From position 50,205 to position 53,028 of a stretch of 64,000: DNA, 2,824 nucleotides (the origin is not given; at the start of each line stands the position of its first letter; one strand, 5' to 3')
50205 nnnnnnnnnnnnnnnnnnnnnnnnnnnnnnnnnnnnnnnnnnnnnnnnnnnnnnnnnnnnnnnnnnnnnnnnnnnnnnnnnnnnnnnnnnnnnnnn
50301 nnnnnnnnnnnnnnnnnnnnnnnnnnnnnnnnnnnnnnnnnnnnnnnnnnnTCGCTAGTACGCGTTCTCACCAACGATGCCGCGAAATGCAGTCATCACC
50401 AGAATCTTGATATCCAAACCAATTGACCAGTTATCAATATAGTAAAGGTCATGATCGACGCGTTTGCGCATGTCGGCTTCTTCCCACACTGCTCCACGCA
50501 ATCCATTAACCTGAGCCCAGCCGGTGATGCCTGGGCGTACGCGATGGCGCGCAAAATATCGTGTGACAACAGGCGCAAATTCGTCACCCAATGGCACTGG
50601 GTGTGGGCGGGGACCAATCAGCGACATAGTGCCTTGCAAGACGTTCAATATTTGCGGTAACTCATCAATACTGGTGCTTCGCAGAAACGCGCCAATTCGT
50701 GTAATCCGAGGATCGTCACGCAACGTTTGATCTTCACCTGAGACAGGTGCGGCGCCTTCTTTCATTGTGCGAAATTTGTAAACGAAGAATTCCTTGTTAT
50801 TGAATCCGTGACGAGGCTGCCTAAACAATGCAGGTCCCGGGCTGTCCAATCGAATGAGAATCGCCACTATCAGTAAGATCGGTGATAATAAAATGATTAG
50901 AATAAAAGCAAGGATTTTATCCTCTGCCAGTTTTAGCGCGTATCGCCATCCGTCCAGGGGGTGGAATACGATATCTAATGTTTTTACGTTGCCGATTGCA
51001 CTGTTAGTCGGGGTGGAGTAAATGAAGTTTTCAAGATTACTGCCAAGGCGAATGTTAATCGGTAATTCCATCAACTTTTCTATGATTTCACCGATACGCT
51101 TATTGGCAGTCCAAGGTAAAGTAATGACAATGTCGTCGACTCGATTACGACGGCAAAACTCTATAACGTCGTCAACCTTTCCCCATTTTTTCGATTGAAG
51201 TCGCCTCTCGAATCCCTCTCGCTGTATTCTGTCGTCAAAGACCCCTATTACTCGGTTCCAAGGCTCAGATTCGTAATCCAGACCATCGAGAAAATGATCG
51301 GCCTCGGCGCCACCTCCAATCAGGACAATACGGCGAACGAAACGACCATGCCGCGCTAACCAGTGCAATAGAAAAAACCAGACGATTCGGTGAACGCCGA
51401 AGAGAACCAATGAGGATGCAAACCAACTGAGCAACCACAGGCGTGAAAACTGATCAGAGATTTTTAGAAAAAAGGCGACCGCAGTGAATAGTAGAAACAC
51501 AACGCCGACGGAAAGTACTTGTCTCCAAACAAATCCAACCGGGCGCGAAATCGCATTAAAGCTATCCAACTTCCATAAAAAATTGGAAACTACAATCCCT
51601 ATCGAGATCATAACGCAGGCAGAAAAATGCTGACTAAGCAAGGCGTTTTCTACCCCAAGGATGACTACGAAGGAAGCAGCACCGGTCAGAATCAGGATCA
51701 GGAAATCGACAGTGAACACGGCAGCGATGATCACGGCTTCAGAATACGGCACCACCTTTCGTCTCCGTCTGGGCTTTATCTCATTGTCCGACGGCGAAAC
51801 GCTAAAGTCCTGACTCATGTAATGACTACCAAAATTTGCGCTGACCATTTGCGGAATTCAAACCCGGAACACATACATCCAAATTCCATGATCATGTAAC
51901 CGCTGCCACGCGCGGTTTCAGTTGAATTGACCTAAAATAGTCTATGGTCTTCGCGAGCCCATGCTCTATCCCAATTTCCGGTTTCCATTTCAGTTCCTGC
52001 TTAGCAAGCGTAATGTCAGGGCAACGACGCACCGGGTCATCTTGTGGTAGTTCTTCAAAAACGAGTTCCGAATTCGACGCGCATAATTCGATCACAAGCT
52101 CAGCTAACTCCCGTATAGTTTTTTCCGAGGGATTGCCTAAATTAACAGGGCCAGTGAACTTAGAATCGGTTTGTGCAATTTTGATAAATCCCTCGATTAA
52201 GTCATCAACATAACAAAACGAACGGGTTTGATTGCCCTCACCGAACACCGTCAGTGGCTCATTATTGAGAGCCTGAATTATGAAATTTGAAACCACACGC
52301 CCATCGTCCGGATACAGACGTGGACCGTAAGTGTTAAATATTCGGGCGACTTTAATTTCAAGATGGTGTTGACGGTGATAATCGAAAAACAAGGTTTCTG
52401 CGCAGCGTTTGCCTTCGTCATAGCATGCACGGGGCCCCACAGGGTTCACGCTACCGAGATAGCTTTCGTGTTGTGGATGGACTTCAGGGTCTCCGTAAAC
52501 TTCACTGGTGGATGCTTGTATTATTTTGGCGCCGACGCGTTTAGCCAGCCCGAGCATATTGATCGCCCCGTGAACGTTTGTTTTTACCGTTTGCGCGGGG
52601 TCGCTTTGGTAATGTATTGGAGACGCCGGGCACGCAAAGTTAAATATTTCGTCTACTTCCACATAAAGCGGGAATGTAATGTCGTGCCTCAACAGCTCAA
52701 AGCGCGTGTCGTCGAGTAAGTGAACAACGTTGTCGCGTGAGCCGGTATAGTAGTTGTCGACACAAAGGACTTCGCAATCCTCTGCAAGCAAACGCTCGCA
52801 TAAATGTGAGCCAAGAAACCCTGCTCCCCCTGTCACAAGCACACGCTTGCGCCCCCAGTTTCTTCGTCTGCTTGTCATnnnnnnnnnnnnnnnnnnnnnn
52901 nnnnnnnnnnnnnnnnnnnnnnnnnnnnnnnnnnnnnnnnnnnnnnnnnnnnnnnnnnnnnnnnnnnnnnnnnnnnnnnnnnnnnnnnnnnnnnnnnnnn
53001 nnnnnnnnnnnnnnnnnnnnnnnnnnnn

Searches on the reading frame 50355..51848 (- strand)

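Call 3: search_protein_families(library=pfam, proteins=[window:50355-51848:-])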
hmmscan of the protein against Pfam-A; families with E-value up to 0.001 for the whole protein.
window:50355-51848:- (497 aa): 2 families
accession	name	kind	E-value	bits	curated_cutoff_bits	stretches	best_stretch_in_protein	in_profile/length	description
PF02397.22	Bac_transf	-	1.5e-62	210.7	27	1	308-489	3-176/179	Bacterial sugar transferase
PF13727.12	CoA_binding_3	-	2.1e-33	116.2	25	1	105-268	16-173/175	CoA-binding domain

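Call 4: search_protein_families(library=ncbifam, proteins=[window:50355-51848:-])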
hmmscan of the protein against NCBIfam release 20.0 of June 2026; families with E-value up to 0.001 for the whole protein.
window:50355-51848:- (497 aa): 10 families
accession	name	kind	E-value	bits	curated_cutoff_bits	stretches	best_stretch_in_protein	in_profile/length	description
TIGR03023.1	WcaJ_sugtrans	equivalog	1.5e-135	453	410.75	1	47-497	2-453/453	undecaprenyl-phosphate glucose phosphotransferase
TIGR03025.1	EPS_sugtrans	subfamily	3.7e-125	418.6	295.55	1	47-497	2-445/445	exopolysaccharide biosynthesis polyprenyl glycosylphosphotransferase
NF050817.1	PolSacchBiosHfsE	equivalog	7.3e-84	282.1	750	1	46-487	24-456/467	polysaccharide biosynthesis protein HfsE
NF007518.0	PRK10124.1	equivalog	1.7e-81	274.3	684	1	60-497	33-464/464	undecaprenyl-phosphate glucose phosphotransferase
TIGR03022.1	WbaP_sugtrans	subfamily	4.4e-71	240.5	403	1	47-488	4-447/456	undecaprenyl-phosphate galactose phosphotransferase WbaP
TIGR03013.1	EpsB_2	subfamily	1.5e-63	215.5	393.35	1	52-486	11-432/443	TIGR03013 family XrtA/PEP-CTERM system glycosyltransferase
NF041877.1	EPS_EpsZ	equivalog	1.3e-39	136.1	800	1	123-495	89-457/459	exopolysaccharide biosynthesis polyisoprenyl-phosphate hexose-1-phosphate transferase EpsZ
NF052601.1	undeca_RfbP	equivalog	1e-38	133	330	1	306-487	45-232/244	undecaprenyl-phosphate galactose phosphotransferase family protein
NF011751.0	PRK15204.1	equivalog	7.1e-29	100.7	907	1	305-488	279-467/476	undecaprenyl-phosphate galactose phosphotransferase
NF045514.1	glycotran_HepC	equivalog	2.8e-23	82.4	140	1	304-415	115-211/220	heterocyst development glycosyltransferase HepC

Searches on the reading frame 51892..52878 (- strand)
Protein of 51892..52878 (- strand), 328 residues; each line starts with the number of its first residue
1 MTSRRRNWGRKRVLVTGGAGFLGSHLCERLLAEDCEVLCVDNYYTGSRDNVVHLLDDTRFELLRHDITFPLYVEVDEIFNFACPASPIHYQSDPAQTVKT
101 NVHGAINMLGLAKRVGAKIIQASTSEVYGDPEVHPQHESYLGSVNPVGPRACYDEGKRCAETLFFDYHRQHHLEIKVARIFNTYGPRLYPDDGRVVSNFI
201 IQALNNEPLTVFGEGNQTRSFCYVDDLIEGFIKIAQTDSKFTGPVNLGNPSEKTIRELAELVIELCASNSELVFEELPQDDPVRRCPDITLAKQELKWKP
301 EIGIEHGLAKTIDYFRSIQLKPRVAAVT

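Call 3: search_protein_families(library=pfam, proteins=[window:51892-52878:-])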
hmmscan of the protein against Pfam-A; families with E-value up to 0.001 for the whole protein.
window:51892-52878:- (328 aa): 6 families
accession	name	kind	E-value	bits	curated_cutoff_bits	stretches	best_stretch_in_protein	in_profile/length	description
PF01370.27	Epimerase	-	4.6e-50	170.7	20.9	1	13-240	1-230/240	NAD dependent epimerase/dehydratase family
PF16363.11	GDP_Man_Dehyd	-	8.9e-49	167.2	27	1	14-310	1-331/332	GDP-mannose 4,6 dehydratase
PF07993.18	NAD_binding_4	-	1.4e-10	41.2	20.1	1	74-185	88-209/258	Male sterility protein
PF04321.23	RmlD_sub_bind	-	1e-09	38.4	27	1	12-272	2-237/287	RmlD substrate binding domain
PF01073.25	3Beta_HSD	-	5.7e-09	35.8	22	1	14-229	1-223/280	3-beta hydroxysteroid dehydrogenase/isomerase family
PF02719.21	Polysacc_synt_2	-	2.2e-07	30.8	20.2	0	13-124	1-128/293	Polysaccharide biosynthesis protein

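Call 4: search_protein_families(library=ncbifam, proteins=[window:51892-52878:-])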
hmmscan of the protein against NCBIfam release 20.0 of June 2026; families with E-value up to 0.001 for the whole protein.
window:51892-52878:- (328 aa): 25 families
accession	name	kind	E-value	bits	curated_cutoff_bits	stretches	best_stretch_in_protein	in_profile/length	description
TIGR01181.1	dTDP_gluc_dehyt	equivalog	8.7e-41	140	365.1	1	12-317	1-313/321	dTDP-glucose 4,6-dehydratase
TIGR04180.1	EDH_00030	hypoth_equivalog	2.1e-38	132.1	475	1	13-301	1-295/297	NAD-dependent 4,6-dehydratase LegB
NF008872.0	PRK11908.1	equivalog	7.6e-33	114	294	1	11-318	2-338/349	bifunctional UDP-4-keto-pentose/UDP-xylose synthase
NF005998.1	PRK08125.1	equivalog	4.6e-30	104.6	777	1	9-315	314-649/649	bifunctional UDP-4-amino-4-deoxy-L-arabinose formyltransferase/UDP-glucuronic acid oxidase ArnA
TIGR01179.1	galE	equivalog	1.3e-26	93.2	262.3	1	12-312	1-322/332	UDP-glucose 4-epimerase GalE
NF011728.1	PRK15181.1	equivalog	6.1e-23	81.4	760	1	10-315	15-337/348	Vi polysaccharide biosynthesis UDP-N-acetylglucosaminuronic acid C-4 epimerase TviC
NF007490.0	PRK10084.1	subfamily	2.3e-22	79.5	649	1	12-316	2-335/361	dTDP-glucose 4,6-dehydratase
NF007582.0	PRK10217.1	equivalog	1.7e-21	76.7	698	1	11-315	2-331/355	dTDP-glucose 4,6-dehydratase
TIGR02197.1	heptose_epim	equivalog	4.3e-21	75.4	274.6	1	13-280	1-274/316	ADP-glyceromanno-heptose 6-epimerase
NF047922.1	GDPFucSynFcl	equivalog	2.9e-18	66.4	500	1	10-316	2-302/308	GDP-L-fucose synthase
TIGR02622.1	CDP_4_6_dhtase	equivalog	1.3e-15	57.4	278.45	1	8-320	2-335/352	CDP-glucose 4,6-dehydratase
NF007956.0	PRK10675.1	subfamily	2.2e-12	46.8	394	1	12-300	2-314/338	UDP-glucose 4-epimerase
NF041015.1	UDPsulfquin_syn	equivalog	4.7e-11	42.3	575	1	193-263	236-307/384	UDP-sulfoquinovose synthase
NF047837.1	UDPAcbARedWbcJ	equivalog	1.4e-09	37.4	500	1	152-276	102-225/372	UDP-2-acetamido-2,6-beta-L-arabino-hexul-4-ose reductase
NF043036.1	ErythonDh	equivalog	1.6e-09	37.4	325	1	12-180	2-176/321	D-erythronate dehydrogenase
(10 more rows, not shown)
